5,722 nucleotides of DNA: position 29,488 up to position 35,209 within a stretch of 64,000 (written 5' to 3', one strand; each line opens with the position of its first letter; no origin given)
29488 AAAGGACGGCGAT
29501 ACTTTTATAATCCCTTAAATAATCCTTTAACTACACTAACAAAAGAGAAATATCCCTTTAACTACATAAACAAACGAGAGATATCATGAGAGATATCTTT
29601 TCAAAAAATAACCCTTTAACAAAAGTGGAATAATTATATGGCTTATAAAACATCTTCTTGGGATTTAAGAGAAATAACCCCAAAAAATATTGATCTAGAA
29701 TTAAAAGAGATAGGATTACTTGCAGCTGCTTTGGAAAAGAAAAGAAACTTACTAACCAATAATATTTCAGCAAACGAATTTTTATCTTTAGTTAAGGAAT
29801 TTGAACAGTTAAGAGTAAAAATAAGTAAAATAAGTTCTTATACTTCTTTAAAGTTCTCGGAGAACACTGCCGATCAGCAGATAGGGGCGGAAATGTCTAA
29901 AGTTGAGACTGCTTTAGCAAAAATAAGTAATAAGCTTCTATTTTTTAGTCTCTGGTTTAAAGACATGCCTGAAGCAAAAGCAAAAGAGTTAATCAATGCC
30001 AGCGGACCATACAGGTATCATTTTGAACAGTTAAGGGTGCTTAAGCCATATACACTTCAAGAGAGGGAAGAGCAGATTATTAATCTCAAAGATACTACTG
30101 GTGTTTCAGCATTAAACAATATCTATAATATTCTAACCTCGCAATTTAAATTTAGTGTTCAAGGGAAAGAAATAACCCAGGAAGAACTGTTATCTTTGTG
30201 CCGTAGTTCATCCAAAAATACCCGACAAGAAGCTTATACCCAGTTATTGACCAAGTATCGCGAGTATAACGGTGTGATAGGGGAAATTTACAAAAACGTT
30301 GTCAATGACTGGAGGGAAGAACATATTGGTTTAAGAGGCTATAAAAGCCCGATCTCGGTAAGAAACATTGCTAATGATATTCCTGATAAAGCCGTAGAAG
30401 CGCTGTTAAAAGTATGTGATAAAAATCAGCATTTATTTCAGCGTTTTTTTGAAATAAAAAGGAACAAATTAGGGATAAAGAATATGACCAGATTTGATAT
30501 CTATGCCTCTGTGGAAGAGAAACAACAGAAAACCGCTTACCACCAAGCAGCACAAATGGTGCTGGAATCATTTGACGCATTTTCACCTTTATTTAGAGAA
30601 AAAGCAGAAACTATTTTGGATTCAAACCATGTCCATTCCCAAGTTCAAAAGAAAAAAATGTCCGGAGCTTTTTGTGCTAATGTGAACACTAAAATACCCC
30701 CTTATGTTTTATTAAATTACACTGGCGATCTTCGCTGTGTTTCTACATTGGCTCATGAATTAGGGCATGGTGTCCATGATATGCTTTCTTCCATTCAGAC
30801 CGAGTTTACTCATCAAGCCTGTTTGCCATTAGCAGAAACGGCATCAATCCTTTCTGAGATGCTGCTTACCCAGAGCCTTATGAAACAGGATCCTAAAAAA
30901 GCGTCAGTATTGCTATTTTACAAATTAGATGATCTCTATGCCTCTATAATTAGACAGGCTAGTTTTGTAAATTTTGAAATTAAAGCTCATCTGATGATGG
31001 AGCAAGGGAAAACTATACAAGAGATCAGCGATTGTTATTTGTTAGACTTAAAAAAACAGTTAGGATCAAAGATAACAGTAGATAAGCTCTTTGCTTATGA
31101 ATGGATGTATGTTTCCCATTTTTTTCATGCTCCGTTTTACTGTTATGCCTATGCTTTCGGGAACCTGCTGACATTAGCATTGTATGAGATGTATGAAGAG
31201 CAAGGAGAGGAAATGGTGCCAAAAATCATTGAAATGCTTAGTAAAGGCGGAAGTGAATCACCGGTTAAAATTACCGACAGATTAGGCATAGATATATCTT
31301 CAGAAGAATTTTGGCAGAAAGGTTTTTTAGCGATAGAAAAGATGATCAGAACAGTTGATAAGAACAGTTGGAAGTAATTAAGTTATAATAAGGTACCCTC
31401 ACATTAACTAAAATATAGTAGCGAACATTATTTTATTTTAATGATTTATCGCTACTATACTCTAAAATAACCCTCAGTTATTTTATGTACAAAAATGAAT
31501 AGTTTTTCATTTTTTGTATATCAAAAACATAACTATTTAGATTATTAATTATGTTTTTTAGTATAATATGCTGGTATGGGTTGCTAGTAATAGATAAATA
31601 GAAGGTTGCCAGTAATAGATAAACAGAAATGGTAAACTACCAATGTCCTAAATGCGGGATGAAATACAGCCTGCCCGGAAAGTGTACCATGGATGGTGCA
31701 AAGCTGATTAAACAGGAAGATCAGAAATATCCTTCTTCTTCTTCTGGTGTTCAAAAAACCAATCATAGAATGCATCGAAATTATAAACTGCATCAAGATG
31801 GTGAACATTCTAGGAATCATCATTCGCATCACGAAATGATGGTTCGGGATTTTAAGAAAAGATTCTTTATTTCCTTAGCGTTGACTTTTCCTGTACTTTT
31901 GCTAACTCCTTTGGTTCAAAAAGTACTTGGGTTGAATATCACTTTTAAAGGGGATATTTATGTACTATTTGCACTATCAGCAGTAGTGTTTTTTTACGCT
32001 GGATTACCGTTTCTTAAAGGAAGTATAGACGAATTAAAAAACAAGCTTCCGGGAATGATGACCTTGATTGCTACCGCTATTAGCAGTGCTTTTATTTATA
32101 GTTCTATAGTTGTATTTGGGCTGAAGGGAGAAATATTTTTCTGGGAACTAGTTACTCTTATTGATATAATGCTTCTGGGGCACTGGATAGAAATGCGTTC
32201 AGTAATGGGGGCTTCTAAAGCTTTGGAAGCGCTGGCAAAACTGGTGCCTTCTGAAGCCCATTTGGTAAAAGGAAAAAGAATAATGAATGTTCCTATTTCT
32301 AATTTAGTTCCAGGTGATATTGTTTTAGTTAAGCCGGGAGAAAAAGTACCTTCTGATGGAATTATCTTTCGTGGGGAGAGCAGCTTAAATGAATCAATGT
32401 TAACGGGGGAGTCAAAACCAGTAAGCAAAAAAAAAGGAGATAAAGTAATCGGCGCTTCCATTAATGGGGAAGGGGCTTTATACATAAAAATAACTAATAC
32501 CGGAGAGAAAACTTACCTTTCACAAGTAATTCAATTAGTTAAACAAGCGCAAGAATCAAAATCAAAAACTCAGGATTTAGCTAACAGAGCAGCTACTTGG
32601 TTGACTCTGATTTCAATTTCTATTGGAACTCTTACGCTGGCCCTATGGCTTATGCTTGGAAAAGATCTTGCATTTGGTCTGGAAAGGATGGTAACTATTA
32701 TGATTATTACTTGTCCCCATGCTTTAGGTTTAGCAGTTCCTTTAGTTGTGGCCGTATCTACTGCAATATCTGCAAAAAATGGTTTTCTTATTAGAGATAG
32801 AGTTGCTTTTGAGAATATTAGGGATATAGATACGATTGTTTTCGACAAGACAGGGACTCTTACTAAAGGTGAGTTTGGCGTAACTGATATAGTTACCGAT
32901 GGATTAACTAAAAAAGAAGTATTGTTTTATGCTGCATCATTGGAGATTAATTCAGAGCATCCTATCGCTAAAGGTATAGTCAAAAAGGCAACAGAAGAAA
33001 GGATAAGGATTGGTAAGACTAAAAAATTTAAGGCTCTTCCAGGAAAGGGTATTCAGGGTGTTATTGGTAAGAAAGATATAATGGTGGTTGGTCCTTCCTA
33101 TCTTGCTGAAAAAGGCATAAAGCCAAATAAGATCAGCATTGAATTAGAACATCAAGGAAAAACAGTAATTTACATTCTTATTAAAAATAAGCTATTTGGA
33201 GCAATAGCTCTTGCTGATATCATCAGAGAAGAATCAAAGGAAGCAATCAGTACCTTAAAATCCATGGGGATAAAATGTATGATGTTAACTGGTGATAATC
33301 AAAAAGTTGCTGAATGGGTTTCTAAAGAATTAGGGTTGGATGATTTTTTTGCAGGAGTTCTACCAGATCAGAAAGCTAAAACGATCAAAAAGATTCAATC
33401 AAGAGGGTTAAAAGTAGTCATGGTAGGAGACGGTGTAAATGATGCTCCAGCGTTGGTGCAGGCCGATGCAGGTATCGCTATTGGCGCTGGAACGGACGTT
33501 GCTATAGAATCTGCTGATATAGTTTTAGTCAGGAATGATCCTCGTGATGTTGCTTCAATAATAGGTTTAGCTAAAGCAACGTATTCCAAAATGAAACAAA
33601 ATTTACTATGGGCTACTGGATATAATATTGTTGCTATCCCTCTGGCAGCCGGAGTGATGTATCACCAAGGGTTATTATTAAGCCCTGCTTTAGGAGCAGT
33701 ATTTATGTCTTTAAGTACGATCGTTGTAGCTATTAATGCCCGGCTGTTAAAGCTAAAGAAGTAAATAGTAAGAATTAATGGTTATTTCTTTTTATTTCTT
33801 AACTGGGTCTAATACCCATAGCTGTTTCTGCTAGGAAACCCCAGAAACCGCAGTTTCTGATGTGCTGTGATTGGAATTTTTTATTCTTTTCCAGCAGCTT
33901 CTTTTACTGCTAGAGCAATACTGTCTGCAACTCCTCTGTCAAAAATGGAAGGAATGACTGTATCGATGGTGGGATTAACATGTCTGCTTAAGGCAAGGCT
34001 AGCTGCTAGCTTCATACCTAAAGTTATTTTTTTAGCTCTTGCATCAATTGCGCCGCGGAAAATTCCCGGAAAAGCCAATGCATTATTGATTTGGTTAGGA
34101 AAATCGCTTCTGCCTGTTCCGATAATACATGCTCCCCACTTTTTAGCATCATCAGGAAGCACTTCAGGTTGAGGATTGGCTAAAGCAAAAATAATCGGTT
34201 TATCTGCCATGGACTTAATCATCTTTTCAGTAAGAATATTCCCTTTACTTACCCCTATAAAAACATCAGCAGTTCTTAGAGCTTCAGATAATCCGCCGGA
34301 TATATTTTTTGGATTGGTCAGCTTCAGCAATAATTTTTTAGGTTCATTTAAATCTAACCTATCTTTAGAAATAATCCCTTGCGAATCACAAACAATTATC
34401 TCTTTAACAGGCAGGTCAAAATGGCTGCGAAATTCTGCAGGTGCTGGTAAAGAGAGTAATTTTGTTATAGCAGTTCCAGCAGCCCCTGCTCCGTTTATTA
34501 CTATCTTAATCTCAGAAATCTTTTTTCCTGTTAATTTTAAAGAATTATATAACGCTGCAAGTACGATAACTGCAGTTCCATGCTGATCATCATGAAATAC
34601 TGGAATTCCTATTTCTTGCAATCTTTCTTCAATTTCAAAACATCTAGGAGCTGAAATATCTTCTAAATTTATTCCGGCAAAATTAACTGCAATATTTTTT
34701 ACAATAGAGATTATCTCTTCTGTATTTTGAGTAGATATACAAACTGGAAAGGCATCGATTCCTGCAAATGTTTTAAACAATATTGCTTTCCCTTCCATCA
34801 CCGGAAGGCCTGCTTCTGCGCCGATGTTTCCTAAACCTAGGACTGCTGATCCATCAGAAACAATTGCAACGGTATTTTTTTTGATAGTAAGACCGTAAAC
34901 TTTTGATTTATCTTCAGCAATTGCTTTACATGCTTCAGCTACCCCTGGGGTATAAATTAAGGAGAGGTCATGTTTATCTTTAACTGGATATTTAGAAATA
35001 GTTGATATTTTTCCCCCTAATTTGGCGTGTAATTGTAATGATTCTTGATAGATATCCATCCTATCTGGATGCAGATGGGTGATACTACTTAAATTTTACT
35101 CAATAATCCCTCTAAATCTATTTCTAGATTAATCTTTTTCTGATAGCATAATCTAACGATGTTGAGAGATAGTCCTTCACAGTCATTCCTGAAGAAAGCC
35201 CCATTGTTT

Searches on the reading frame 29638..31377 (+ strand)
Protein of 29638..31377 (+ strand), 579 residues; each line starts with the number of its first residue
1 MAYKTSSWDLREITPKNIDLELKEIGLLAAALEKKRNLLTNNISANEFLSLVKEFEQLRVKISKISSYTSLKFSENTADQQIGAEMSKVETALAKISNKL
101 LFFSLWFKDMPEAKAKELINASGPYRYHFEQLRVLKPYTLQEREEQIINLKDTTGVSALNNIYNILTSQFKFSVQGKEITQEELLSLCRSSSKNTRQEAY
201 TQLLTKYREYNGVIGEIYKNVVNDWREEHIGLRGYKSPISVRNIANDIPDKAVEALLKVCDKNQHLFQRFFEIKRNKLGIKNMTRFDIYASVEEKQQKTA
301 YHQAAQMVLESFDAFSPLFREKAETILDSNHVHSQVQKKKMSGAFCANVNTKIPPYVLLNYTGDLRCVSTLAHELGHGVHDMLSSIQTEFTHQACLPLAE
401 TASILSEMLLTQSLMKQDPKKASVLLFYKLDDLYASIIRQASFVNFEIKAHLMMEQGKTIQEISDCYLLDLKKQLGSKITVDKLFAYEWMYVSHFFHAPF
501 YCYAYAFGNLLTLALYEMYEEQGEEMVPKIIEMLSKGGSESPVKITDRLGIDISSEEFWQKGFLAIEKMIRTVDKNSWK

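Call 28: search_protein_families(library=pfam, proteins=[window:29638-31377:+])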
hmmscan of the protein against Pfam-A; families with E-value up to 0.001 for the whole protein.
window:29638-31377:+ (579 aa): 2 families
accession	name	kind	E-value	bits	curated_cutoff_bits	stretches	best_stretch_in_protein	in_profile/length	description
PF01432.26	Peptidase_M3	-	1.7e-38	133.6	27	1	188-562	3-454/457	Peptidase family M3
PF08439.15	Peptidase_M3_N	-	1.2e-09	38.7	25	1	108-172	3-70/70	Oligopeptidase F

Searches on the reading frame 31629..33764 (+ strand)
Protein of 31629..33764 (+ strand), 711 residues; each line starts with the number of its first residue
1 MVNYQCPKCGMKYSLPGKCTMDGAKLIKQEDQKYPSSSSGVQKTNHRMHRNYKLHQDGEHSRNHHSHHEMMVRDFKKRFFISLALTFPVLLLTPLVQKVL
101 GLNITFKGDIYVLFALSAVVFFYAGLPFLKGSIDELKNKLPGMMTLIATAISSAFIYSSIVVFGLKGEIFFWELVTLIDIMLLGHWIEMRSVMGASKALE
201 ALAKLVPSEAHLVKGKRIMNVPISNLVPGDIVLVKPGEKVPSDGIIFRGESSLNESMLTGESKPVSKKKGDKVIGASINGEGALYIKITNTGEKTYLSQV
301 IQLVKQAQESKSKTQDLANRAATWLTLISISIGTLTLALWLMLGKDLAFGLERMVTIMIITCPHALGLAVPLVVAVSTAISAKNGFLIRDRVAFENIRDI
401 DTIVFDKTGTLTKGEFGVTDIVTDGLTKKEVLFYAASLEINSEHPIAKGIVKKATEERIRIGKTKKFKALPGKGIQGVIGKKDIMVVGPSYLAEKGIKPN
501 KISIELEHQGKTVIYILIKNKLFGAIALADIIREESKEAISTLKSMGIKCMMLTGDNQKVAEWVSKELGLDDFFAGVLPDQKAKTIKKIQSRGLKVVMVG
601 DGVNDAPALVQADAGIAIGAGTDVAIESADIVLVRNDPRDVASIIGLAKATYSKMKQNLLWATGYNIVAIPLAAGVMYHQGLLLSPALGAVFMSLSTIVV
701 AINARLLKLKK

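Call 28: search_protein_families(library=pfam, proteins=[window:31629-33764:+])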
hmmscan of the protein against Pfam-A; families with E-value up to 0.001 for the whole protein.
window:31629-33764:+ (711 aa): 4 families
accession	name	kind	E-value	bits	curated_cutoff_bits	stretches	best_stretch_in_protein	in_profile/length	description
PF00122.25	E1-E2_ATPase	-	5e-55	186.3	28.1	1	205-384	2-181/181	E1-E2 ATPase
PF00702.32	Hydrolase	-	5.2e-37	128.5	26.4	1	400-613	1-191/191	haloacid dehalogenase-like hydrolase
PF08282.18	Hydrolase_3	-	3.2e-07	30.8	20.9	0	588-642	198-252/255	haloacid dehalogenase-like hydrolase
PF12710.13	HAD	-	0.00023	22.1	27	1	524-609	78-188/189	haloacid dehalogenase-like hydrolase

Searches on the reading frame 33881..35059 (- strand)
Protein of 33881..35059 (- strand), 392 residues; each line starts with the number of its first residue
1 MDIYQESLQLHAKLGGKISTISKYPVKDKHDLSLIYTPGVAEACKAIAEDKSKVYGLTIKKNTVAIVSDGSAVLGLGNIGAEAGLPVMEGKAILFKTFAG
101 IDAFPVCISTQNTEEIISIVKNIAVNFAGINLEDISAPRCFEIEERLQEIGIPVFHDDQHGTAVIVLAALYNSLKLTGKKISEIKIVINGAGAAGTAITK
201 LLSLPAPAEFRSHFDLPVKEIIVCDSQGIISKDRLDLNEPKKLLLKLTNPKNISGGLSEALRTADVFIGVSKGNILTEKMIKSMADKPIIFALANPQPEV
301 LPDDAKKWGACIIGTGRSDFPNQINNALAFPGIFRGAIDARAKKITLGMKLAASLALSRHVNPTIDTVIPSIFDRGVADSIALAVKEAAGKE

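Call 48: search_protein_families(library=pfam, proteins=[window:33881-35059:-])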
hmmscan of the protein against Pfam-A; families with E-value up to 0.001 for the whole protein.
window:33881-35059:- (392 aa): 2 families
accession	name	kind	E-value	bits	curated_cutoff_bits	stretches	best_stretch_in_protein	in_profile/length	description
PF00390.24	malic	-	9e-32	110.8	23.1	2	16-113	2-121/182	Malic enzyme, N-terminal domain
PF03949.21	Malic_M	-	3.6e-30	105.6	23.5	1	161-389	3-257/258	Malic enzyme, NAD binding domain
